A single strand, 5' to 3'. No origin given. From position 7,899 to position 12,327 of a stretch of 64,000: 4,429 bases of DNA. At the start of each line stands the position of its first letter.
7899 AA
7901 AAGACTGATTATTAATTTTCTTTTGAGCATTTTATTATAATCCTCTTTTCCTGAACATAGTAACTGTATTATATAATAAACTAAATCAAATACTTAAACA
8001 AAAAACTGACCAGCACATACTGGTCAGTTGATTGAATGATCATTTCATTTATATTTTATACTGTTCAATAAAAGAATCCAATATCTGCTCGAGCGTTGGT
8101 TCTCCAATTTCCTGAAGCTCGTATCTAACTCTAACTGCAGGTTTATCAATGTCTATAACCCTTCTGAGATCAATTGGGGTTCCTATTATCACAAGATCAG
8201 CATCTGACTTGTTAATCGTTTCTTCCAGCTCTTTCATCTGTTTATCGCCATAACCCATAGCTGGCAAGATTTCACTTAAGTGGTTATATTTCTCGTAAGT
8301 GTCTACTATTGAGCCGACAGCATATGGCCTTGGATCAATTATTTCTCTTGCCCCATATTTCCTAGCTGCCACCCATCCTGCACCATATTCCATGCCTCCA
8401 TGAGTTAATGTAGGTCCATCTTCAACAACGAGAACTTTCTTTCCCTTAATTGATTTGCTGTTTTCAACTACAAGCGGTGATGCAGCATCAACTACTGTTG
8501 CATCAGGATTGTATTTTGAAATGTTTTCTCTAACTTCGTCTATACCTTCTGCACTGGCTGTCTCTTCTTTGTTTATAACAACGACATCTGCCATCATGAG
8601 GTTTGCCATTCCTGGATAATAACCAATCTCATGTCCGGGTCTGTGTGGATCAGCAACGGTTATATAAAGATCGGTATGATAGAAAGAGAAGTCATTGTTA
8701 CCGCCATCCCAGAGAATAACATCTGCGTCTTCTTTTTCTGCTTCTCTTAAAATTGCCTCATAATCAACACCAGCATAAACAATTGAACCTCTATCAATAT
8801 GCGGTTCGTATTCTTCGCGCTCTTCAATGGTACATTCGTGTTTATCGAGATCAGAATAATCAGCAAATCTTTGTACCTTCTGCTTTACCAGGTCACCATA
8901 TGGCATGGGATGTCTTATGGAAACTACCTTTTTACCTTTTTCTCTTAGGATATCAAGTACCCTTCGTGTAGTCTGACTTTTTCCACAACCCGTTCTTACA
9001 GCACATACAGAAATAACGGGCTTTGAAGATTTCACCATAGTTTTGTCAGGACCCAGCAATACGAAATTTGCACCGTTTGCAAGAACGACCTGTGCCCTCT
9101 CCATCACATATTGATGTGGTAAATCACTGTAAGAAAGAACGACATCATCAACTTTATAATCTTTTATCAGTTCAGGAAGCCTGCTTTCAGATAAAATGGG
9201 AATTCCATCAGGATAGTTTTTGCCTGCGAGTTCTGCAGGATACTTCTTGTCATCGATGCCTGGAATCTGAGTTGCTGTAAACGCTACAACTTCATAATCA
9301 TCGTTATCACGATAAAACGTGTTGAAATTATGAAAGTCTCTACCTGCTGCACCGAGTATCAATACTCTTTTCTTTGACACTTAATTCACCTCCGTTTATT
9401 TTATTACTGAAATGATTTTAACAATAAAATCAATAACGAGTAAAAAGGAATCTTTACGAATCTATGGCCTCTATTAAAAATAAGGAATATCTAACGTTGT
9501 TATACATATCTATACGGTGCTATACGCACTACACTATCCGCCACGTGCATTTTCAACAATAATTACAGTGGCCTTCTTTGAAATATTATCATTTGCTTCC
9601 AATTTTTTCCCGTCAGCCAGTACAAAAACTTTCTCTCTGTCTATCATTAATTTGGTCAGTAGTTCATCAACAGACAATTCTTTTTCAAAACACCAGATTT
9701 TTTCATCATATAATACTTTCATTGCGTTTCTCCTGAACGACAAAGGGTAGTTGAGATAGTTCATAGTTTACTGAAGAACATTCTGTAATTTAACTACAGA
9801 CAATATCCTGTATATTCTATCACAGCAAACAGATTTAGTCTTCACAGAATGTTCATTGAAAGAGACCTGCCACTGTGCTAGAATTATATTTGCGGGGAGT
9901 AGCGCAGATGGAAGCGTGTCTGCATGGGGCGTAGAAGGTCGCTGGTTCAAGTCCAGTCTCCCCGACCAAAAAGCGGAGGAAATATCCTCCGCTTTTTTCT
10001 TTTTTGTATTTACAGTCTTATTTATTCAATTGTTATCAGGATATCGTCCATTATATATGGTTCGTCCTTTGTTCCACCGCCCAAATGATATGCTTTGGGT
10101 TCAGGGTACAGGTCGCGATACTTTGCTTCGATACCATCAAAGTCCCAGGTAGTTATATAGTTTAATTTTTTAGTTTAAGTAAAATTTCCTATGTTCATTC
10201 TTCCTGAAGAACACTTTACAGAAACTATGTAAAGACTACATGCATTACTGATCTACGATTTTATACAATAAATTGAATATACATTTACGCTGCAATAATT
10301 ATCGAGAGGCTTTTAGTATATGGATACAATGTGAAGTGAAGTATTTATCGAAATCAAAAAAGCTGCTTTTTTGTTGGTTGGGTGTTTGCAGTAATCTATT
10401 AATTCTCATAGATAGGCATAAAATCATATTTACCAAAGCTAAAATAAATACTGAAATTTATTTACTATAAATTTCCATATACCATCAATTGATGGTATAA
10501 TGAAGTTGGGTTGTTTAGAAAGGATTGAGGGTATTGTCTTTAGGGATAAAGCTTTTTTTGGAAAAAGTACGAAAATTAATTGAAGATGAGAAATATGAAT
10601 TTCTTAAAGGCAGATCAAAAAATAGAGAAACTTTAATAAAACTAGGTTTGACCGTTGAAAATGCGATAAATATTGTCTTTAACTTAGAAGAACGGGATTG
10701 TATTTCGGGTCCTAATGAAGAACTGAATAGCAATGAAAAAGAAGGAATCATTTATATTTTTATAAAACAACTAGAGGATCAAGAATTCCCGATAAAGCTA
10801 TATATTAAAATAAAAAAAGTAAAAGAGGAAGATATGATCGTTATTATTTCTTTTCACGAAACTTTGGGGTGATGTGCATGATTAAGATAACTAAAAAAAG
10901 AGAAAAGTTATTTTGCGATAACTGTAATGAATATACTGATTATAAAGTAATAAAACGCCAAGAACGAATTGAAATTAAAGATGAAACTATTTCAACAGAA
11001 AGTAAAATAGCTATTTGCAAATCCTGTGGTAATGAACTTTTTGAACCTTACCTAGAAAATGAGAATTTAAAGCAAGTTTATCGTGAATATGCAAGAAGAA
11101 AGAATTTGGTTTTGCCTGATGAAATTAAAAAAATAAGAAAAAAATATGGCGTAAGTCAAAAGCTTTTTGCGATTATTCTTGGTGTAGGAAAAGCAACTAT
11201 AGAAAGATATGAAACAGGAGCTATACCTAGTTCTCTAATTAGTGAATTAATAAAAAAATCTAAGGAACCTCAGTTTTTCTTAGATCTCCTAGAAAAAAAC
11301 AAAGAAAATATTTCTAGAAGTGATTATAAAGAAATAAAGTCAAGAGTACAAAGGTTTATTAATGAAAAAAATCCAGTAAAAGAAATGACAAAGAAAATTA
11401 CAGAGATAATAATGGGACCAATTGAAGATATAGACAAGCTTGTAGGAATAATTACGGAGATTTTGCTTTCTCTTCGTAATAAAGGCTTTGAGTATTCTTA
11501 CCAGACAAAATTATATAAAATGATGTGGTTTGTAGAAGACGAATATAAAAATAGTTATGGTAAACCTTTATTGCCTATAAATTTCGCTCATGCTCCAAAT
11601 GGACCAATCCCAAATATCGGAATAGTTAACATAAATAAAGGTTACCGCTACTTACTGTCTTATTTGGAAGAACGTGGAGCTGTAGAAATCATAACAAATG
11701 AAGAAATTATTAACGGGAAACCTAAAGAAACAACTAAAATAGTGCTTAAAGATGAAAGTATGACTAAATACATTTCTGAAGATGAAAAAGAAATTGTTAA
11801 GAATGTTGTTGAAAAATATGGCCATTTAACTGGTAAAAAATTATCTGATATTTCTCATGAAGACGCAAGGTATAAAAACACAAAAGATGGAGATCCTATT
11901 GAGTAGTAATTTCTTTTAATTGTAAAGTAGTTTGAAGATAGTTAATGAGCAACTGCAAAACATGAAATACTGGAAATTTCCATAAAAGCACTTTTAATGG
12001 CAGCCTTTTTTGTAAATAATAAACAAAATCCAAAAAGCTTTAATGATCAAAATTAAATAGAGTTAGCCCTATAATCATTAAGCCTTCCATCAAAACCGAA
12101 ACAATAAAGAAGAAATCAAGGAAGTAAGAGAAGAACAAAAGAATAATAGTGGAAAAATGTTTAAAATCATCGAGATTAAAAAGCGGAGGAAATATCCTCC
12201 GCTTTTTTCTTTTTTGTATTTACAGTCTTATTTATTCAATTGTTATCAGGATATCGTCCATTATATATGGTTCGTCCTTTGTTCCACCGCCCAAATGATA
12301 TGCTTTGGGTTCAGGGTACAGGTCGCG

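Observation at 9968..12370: Perfect 193-bp direct repeats bracket a 2,017-bp insertion right after tRNA-Pro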

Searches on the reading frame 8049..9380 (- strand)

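Call 6: search_protein_families(library=pfam, proteins=[window:8049-9380:-], max_evalue=0.01)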
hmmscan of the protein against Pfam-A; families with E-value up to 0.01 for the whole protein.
window:8049-9380:- (443 aa): 2 families
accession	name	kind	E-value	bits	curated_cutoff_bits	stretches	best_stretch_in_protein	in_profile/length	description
PF00582.32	Usp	-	0.0021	19.1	24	0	158-223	43-108/141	Universal stress protein family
PF02492.25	cobW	-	0.0029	17.6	20.7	1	234-297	113-179/180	CobW/HypB/UreG, nucleotide-binding domain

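Call 7: search_protein_families(library=ncbifam, proteins=[window:8049-9380:-], max_evalue=0.01)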
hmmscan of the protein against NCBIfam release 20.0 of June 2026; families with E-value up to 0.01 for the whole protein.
window:8049-9380:- (443 aa): 0 families

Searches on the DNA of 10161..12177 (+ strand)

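Call 20: search_dna_similar(query=window:10161-12177:+, collection=plasmids, mode=distant, max_rows=10)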
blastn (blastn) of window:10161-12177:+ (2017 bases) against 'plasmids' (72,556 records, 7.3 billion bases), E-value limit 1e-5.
No match.

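Call 21: search_dna_similar(query=window:10161-12177:+, collection=phages, mode=distant, max_rows=10)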
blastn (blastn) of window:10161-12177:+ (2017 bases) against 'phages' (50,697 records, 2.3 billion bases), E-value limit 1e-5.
Records with a match: 1; places in all: 1; records where one place covers at least 80% of the query: 0.
Best place of each record, by identity: 60-80% 1.
By first word of the organism name: Marinitoga 1.
By host as written in the record: - 1.
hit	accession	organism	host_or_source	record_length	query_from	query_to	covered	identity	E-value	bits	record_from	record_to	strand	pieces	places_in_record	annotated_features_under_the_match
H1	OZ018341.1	Marinitoga phage MPV1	-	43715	641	1721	27%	69.5%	2e-31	211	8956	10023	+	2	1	DNA binding protein, putative antitoxin | Hypothetical protein | Putative toxin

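Call 22: get_annotated_region(hit=H1, flank=6000)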
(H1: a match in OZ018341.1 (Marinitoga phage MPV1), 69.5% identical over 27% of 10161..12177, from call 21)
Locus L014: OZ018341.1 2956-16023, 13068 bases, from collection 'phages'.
description: Marinitoga phage MPV1 genome assembly, complete genome: monopartite.
organism: Marinitoga phage MPV1 (NCBI taxid 3108924)
taxonomy: Viruses; Duplodnaviria; Heunggongvirae; Uroviricota; Caudoviricetes
host: -; source: -; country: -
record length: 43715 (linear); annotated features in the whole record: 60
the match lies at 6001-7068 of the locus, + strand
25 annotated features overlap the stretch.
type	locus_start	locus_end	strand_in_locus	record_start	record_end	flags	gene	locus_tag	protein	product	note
CDS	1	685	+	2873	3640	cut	-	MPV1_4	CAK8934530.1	DnaD-like replication initiation protein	-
CDS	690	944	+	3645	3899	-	-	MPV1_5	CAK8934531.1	Hypothetical protein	-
CDS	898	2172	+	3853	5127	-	-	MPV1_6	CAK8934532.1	DnaB-like replicative helicase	-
CDS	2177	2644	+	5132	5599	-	-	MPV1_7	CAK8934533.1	Single-strand DNA-binding protein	-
CDS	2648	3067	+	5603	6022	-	-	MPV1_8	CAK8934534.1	dUTPase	-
CDS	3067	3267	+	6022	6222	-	-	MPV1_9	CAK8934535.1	Hypothetical protein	Homologous to phrog_33596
CDS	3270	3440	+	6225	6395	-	-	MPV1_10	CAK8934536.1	Hypothetical protein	Homologous to phrog_32250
CDS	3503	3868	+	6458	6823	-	-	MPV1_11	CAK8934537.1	RusA-like Holliday junction resolvase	-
CDS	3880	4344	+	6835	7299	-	-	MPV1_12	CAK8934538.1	Hypothetical protein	-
CDS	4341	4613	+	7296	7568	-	-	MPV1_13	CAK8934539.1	Hypothetical protein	-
CDS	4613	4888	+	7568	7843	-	-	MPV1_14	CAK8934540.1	Hypothetical protein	-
CDS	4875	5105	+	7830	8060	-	-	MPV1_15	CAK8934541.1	Hypothetical protein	Homologous to phrog_31051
CDS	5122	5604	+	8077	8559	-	-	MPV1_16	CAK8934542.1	RNA polymerase sigma factor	-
CDS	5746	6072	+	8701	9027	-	-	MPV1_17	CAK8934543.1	Putative toxin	Homologous to phrog_34059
CDS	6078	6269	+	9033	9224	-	-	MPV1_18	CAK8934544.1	Hypothetical protein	-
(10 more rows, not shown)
